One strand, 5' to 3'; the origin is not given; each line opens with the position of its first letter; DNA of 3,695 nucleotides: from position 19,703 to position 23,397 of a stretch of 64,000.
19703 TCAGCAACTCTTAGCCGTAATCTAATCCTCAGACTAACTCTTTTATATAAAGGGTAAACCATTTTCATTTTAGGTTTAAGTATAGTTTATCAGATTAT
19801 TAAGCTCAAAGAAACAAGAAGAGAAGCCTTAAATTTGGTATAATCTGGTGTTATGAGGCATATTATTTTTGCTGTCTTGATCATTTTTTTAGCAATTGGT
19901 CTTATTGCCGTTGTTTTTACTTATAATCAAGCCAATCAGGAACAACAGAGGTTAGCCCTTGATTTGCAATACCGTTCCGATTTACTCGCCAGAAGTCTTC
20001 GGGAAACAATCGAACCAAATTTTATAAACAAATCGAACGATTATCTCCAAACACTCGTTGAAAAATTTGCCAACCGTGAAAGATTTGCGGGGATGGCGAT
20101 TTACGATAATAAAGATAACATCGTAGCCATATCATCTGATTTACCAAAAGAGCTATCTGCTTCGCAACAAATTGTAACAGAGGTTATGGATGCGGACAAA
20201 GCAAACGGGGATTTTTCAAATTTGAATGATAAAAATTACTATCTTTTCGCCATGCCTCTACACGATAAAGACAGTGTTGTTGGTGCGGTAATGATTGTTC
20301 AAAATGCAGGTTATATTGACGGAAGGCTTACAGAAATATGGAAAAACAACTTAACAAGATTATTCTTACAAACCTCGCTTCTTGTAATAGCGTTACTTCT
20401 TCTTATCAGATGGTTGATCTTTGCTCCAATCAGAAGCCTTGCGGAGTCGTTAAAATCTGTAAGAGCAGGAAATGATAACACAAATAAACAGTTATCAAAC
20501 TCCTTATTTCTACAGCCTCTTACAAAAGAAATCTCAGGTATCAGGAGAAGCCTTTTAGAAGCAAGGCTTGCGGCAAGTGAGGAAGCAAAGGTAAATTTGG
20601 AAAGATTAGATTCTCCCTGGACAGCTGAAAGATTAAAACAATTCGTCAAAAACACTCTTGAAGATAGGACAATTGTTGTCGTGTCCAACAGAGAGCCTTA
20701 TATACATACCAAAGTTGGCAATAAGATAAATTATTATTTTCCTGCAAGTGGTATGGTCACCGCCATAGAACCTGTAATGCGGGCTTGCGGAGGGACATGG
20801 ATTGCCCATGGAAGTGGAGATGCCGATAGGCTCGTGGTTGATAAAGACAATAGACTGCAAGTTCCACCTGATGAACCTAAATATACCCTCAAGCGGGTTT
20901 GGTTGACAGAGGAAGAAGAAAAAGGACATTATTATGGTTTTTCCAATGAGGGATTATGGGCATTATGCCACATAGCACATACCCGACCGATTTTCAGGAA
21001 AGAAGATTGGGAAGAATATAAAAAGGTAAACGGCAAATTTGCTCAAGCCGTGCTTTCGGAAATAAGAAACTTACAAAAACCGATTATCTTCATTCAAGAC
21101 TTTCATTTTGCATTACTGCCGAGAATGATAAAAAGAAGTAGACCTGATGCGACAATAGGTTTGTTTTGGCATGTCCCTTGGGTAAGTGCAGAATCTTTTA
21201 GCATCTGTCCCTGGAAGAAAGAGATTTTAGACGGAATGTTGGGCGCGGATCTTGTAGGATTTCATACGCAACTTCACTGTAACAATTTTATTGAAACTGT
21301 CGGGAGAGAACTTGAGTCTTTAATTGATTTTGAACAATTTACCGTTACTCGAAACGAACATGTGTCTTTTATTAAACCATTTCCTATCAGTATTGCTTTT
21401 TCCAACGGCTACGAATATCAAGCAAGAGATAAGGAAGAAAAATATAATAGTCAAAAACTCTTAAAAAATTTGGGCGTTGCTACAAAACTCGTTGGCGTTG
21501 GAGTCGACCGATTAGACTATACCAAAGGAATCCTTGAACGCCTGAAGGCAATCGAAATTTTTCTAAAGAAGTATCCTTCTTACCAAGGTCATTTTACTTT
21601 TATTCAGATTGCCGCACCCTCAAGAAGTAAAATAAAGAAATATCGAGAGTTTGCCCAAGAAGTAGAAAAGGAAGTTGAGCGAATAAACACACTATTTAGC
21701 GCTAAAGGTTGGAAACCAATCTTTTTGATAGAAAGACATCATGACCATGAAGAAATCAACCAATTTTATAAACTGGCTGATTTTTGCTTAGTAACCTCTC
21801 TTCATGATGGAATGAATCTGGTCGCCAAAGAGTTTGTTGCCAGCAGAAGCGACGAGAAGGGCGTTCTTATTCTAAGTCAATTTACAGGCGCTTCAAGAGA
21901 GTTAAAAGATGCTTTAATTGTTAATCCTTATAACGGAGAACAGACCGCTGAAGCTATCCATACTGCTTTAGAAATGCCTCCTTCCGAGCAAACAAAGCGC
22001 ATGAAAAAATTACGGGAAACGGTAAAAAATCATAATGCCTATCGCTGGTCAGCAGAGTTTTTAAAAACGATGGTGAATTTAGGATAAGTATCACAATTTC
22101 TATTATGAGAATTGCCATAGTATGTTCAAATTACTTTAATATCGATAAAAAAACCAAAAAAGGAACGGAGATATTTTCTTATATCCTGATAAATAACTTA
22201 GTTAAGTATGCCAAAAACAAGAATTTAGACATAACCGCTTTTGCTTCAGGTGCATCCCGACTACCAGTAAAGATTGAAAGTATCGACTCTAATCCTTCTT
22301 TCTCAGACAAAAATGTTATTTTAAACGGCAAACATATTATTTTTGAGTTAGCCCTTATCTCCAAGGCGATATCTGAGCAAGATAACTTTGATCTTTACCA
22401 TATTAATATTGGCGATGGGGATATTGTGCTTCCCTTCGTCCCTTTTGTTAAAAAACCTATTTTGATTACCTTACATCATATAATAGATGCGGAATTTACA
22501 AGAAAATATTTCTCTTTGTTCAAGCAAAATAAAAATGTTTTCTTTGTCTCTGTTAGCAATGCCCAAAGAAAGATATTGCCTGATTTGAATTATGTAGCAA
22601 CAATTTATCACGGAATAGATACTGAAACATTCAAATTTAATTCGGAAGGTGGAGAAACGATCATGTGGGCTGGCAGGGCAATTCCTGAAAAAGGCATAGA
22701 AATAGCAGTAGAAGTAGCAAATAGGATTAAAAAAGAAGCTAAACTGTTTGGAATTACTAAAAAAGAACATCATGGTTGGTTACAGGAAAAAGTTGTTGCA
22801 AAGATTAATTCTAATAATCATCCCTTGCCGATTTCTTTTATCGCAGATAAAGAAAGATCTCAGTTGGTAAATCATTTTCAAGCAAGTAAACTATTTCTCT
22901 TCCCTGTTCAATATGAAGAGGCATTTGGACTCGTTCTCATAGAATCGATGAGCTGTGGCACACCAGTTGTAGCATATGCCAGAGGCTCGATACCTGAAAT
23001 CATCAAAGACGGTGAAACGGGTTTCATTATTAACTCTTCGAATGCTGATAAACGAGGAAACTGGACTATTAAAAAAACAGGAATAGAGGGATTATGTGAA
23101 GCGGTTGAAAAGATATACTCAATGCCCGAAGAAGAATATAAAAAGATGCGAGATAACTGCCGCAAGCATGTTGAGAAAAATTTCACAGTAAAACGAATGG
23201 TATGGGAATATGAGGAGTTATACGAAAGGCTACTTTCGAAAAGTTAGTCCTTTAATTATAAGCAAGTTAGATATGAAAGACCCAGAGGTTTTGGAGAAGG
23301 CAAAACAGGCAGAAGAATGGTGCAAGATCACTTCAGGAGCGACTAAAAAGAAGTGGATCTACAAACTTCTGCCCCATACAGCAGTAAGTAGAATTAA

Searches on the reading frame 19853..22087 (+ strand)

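Call 25: search_protein_families(library=pfam, proteins=[window:19853-22087:+], max_evalue=0.00001)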
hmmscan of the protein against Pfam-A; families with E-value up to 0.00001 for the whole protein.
window:19853-22087:+ (744 aa): 1 family
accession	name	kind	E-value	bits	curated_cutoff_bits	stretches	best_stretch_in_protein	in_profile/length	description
PF00982.27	Glyco_transf_20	-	1.7e-119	400.1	32.5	1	274-740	3-471/473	Glycosyltransferase family 20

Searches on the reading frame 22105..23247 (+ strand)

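Call 25: search_protein_families(library=pfam, proteins=[window:22105-23247:+], max_evalue=0.00001)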
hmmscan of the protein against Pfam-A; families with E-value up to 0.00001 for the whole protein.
window:22105-23247:+ (380 aa): 3 families
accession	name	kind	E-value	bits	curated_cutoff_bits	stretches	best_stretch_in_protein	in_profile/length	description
PF00534.26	Glycos_transf_1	-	2.1e-24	86.4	26.4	1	176-315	7-146/172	Glycosyl transferases group 1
PF13692.12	Glyco_trans_1_4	-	8.5e-20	71.9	27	1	185-315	3-130/142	Glycosyl transferases group 1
PF20706.3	GT4-conflict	-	1.2e-07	31.5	26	1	180-343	194-360/385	Family 4 Glycosyltransferase in conflict systems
